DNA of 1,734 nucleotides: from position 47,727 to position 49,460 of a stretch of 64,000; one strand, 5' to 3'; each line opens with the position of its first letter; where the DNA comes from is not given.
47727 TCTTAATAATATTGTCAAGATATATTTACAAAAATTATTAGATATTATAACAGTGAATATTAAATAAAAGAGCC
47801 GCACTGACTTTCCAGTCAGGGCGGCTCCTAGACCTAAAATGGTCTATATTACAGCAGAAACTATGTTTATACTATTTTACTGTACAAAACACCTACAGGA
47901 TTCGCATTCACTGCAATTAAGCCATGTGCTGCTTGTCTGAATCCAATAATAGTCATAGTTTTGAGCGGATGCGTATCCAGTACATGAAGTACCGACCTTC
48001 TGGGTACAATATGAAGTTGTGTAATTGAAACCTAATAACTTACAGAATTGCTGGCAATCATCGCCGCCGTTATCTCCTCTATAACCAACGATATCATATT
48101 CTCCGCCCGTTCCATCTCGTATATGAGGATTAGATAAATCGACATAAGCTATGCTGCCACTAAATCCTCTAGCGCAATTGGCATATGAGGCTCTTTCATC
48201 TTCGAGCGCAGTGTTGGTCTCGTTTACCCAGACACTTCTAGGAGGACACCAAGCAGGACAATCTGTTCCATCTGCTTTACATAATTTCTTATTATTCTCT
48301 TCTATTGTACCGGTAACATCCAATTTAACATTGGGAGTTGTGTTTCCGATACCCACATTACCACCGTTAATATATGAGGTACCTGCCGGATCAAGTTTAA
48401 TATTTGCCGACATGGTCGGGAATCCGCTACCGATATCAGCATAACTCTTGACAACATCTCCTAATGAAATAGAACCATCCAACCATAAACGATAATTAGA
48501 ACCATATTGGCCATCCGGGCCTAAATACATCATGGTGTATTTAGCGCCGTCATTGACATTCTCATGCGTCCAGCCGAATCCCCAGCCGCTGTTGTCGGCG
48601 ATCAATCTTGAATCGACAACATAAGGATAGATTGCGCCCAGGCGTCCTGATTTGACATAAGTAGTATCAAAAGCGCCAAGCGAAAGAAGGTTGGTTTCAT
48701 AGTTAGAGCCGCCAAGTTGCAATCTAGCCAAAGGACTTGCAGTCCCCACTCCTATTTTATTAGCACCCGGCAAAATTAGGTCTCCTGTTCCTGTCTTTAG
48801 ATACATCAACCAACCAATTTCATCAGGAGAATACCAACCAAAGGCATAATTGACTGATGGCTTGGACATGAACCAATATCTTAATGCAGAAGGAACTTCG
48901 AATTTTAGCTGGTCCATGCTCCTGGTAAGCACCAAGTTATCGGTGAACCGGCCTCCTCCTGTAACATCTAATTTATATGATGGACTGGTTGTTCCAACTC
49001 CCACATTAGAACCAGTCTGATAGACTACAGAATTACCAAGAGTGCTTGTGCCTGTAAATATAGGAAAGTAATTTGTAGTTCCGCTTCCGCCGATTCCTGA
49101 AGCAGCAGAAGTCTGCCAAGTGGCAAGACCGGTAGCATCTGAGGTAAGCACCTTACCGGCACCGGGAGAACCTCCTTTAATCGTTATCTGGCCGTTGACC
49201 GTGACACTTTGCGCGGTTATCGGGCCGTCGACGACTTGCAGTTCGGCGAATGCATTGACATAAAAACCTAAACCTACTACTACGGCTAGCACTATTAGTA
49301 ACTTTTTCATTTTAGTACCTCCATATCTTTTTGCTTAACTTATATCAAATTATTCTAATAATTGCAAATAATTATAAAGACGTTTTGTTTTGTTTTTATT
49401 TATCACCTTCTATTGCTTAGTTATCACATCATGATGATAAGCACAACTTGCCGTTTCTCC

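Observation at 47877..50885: Tandem secreted paralogs: near-identical 5' ends including the RBS, but unrelated Cys-rich C-terminal tips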

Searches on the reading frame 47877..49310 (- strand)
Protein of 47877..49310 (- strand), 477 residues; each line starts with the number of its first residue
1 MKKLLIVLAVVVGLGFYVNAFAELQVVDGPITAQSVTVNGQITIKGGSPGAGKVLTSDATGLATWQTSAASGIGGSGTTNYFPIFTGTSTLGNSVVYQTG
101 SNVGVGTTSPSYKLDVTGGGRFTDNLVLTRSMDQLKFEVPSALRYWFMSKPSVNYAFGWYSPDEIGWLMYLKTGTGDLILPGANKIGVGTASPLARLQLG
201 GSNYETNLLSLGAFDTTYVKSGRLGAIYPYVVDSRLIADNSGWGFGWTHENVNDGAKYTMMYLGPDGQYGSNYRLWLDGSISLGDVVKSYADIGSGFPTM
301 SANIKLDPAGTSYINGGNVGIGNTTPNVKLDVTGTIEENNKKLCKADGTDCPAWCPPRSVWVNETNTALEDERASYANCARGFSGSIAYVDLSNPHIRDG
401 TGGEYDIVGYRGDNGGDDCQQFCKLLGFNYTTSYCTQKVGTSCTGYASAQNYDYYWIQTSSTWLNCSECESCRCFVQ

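Call 5: search_protein_families(library=pfam, proteins=[window:47877-49310:-], max_evalue=1)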
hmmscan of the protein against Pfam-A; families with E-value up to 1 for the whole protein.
window:47877-49310:- (477 aa): 0 families

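Call 6: search_protein_families(library=phrogs, proteins=[window:47877-49310:-], max_evalue=1)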
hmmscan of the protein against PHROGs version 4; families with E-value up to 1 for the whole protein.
window:47877-49310:- (477 aa): 6 families
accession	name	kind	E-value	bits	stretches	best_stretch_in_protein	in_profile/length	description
phrog_9942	-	tail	4.9e-07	29.1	2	66-123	687-747/1178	tail fiber protein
phrog_28668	-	unknown function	0.00091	20.2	0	96-118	25-47/153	-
phrog_9563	-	unknown function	0.0015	19.6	1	98-124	13-42/85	-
phrog_3269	-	tail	0.0045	16.6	1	313-338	22-47/689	tail protein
phrog_5906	-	unknown function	0.014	16.4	0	294-336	16-60/197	-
phrog_13535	-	unknown function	0.086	13.7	0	98-126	13-44/147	-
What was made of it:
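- Closest known: Phage tail fibres / tailspikes with a Peptidase_S74 intramolecular chaperone. Same: Weak PHROG tail-fibre matches (call 6).
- PHROG tail-fibre families give the only library hits (call 6).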

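Call 7: search_protein_families(library=ncbifam, proteins=[window:47877-49310:-], max_evalue=1)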
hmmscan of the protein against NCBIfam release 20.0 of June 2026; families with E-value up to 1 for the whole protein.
window:47877-49310:- (477 aa): 0 families
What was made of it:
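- No Pfam or NCBIfam match (calls 5, 7).
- Tried and rejected: Pfam and NCBIfam scans of both proteins found nothing useful (calls 5, 7).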

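Call 10: find_encoding_contigs(protein=window:47877-49310:-, flank=10000, max_places=8)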
Protein window:47877-49310:- (477 aa): no gene with exactly this product is on record in the collection.

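Call 33: search_solved_structures(query=window:47877-49310:-, max_evalue=1, show_alignments=3)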
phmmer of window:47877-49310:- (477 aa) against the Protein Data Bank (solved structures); distinct sequences matched with E-value up to 1: 2.
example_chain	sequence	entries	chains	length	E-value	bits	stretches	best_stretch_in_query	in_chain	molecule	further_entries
1x5s_A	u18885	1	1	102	0.16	13.7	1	188-271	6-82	Cold-inducible RNA-binding protein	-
5tbx_A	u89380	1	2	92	0.29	12.8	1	189-271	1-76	Cold-inducible RNA-binding protein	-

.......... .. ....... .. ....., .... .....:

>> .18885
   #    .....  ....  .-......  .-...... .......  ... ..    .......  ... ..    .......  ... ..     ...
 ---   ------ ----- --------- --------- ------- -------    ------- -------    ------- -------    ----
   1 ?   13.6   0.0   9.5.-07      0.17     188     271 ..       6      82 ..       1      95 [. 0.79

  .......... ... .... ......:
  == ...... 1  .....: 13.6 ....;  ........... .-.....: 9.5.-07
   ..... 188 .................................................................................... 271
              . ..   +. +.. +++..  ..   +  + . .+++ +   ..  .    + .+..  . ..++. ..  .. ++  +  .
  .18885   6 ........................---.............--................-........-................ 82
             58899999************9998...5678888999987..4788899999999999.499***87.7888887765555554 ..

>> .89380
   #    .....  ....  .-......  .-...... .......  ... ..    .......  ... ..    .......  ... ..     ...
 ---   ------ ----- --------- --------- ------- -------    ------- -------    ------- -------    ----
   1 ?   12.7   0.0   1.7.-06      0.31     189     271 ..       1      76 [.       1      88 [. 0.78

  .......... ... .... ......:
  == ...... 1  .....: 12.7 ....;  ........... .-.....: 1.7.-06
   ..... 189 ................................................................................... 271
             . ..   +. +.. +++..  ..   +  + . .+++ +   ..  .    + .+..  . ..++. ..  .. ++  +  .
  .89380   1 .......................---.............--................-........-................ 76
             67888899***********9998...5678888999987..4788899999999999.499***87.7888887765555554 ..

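Call 51: predict_structure(alignment_id=A1)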
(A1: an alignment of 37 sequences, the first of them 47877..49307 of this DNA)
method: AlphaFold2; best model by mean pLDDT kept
length: 476 residues; sequences in the alignment: 37
mean_pLDDT: 57.8   pTM: 0.29
mean pLDDT of the five models: 57.8, 57.5, 57.3, 56.9, 53.5
residues with pLDDT >= 90: 0; 70-90: 124; 50-70: 191; < 50: 161
segments of 3 or more residues with pLDDT < 50: 139-169, 171-175, 179-181, 211-237, 240-244, 261-264, 266-297, 365-368, 407-414, 437-466
pLDDT, mean of each block of 10 residues (from residue 1): 73 58 61 70 70 77 70 60 64 78 86 74 57 52 39 40 42 48 62 66 51 38 39 46 49 55 48 42 39 43 59 75 77 61 57 61 52 72 74 67 50 56 74 57 36 34 49 72
secondary structure, 60 per line:
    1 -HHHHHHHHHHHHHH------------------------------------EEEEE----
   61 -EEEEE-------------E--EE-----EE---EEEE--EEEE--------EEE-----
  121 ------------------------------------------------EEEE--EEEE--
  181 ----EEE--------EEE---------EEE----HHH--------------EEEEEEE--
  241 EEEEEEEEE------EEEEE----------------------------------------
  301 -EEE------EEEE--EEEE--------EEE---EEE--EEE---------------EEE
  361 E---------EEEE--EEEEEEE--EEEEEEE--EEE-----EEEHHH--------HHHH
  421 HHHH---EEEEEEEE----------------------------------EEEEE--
elements in order: H2-15 E52-56 E62-66 E95-98 E101-104 E113-115 E169-172 E175-178 E185-187 E196-198 E208-210 E232-238 E241-249 E256-260 E302-304 E311-314 E317-320 E329-331 E335-337 E340-342 E358-361 E371-374 E377-383 E386-392 E395-397 E403-405 H417-424 E428-435 E470-474
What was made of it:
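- On MAT (mosaic adhesive trimer) fibre superfamily: Only monomer AlphaFold2 was available, and the model has pLDDT 57.8 (call 51).
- The full-length AF2 monomer model is poor (pLDDT 57.8; call 51), so no beta-helix or trimer is demonstrated.
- Tried and rejected: Too poor to interpret (pLDDT 57.8; call 51).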

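Call 68: fold_search(model_id=the predicted structure, library=pdb)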
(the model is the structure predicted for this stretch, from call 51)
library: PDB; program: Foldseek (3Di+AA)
matches with E <= 10: 161; with E <= 0.001: 0
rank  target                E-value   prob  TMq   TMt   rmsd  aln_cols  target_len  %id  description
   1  8oml_A                3.2e-03  0.41  0.10  0.14  24.6       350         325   13  Crystal structure of Bdellovibrio bacteriovorus Bd1334 C-terminal domains (released 2023-10-25)
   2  8oml_C                3.4e-03  0.41  0.08  0.14  25.0       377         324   13  Crystal structure of Bdellovibrio bacteriovorus Bd1334 C-terminal domains (released 2023-10-25)
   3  8oml_B                3.9e-03  0.44  0.10  0.15  24.4       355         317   12  Crystal structure of Bdellovibrio bacteriovorus Bd1334 C-terminal domains (released 2023-10-25)
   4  8ond_B                7.7e-03  0.35  0.13  0.16  17.9       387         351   12  Structure of the C-terminal domains of the Bdellovibrio bacteriovorus Bd2133 fibre (released 2023-10-25)
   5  8ond_A                1.4e-02  0.28  0.09  0.12  18.9       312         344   12  Structure of the C-terminal domains of the Bdellovibrio bacteriovorus Bd2133 fibre (released 2023-10-25)
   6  4ufq_A                2.0e-01  0.16  0.12  0.23  17.1       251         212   19  Structure of a novel Hyaluronidase (Hyal_Sk) from Streptomyces koganeiensis. (released 2016-04-13)
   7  4ufq_B                2.8e-01  0.14  0.12  0.23  17.0       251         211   18  Structure of a novel Hyaluronidase (Hyal_Sk) from Streptomyces koganeiensis. (released 2016-04-13)
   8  8onc_B                3.7e-01  0.14  0.11  0.21  12.3       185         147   16  Structure of the C-terminal beta helix domain of the Bdellovibrio bacteriovorus Bd3182 fibre (released 2023-10-25)
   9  8onc_A                5.6e-01  0.12  0.10  0.22  12.6       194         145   14  Structure of the C-terminal beta helix domain of the Bdellovibrio bacteriovorus Bd3182 fibre (released 2023-10-25)
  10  9baz_A                8.3e-01  0.06  0.06  0.04  12.4        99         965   13  CryoEM structure of DIM2-HP1 complex (released 2024-07-24)
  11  8y0w_5                1.0e+00  0.16  0.08  0.21   4.4        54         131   17  dormant ribosome with eIF5A, eEF2 and SERBP1 (released 2024-02-07)
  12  8onf_A                1.5e+00  0.06  0.09  0.13  14.1       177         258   13  Crystal structure of Bdellovibrio bacteriovorus Bd2439 fibre C-terminal domains with ethylene glycol (released 2023-10-25)
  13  9bap                  1.5e+00  0.05  0.06  0.04  12.4        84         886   13  CryoEM structure of Apo-DIM2 (released 2024-07-24)
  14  5dlq_F                1.6e+00  0.12  0.07  0.20   4.5        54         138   18  Crystal structure of RanGTP-Exportin 4-eIF5A complex (released 2016-06-22)
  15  5dlq_E                1.7e+00  0.11  0.07  0.20   4.6        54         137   18  Crystal structure of RanGTP-Exportin 4-eIF5A complex (released 2016-06-22)
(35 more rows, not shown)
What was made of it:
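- On MAT (mosaic adhesive trimer) fibre superfamily: Its best Foldseek hits are Bd1334 and Bd2133, but at E~3e-3 with TM<0.16 (call 68).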

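Call 83: search_solved_structures(query=A1, max_evalue=1, show_alignments=4)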
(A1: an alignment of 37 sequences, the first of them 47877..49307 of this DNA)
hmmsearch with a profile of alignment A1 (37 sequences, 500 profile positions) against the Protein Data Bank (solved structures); distinct sequences matched with E-value up to 1: 7.
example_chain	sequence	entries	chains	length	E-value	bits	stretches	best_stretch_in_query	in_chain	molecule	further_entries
8ond_A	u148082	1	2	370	9e-18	67.9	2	247-400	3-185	bd2133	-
8ojn_C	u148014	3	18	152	4.3e-09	39.3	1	245-381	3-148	Cell wall surface anchor family protein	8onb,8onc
8ol4_A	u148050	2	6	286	3.2e-05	26.5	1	275-447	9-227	Cell wall surface anchor family protein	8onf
8on4_A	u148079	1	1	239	3.8e-05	26.3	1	217-307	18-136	Cell wall surface anchor family protein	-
8oml_A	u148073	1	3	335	6.8e-05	25.4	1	185-306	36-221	Cell wall surface anchor family protein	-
7dc3_A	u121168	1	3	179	0.13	14.6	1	352-390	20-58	Isoform 2 of Myelin regulatory factor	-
6a5f_A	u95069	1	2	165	0.76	12.1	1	282-337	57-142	NgnD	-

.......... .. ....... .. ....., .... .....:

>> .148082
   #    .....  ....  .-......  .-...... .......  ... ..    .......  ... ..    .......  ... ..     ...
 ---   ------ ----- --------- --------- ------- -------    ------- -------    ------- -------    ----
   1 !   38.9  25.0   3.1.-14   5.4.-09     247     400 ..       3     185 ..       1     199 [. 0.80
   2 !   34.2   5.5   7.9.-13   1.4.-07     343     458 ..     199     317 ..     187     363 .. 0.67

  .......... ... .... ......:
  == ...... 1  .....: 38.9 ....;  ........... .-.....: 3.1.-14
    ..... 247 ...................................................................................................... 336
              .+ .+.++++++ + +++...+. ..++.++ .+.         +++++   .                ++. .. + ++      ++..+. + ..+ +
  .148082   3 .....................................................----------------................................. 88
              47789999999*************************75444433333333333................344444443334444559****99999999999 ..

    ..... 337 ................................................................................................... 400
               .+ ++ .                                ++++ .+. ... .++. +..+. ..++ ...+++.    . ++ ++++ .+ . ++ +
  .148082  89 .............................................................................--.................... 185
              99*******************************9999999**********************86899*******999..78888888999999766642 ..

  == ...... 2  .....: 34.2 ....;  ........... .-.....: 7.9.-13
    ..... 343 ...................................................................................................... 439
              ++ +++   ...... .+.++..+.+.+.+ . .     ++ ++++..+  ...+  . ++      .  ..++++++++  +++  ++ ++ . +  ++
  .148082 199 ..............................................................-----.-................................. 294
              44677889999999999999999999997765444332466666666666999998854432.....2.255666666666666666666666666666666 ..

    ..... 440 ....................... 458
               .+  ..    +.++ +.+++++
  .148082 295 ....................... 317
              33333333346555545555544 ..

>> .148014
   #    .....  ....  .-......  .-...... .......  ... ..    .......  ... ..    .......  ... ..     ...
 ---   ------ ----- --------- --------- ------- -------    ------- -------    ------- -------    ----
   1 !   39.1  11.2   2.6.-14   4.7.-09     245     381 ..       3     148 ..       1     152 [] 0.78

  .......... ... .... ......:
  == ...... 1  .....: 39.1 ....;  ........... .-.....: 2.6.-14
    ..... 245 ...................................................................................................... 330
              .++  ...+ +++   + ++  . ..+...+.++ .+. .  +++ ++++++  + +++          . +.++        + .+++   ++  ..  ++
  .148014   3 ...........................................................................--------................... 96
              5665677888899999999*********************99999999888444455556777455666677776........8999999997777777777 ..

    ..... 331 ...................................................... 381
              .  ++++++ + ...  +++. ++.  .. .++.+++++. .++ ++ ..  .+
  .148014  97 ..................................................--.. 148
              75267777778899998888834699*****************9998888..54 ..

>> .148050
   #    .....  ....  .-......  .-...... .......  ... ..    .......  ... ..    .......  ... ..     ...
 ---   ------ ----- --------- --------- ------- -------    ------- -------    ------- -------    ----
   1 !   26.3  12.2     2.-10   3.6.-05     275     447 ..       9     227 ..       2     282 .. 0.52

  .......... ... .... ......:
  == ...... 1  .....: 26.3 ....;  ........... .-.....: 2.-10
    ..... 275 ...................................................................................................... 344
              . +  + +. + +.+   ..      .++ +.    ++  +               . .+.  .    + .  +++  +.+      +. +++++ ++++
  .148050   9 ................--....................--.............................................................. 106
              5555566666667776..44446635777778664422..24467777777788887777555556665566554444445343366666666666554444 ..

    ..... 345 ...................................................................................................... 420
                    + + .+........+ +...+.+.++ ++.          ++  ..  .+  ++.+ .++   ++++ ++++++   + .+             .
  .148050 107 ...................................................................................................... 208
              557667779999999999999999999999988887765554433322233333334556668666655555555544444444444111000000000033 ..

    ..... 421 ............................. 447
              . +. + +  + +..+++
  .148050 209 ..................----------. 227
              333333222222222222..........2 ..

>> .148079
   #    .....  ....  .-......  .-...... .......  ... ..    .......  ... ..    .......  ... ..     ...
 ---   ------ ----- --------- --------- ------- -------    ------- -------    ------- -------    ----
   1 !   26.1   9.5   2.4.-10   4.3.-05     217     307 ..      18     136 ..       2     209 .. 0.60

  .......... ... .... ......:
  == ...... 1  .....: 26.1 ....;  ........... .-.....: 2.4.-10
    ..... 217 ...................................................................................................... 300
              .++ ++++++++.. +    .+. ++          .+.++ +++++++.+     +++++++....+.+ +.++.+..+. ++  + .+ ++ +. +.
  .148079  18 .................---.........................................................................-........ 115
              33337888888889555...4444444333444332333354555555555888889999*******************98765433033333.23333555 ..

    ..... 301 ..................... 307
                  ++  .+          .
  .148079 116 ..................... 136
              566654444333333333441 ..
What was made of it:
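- On MAT (mosaic adhesive trimer) fibre superfamily: The wider profile A1 gives Bd2133 9e-18 (call 83).
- The wider profile gives Bd2133 9e-18, four more MAT entries at or below 7e-5, then MyRF at 0.13 (call 83).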
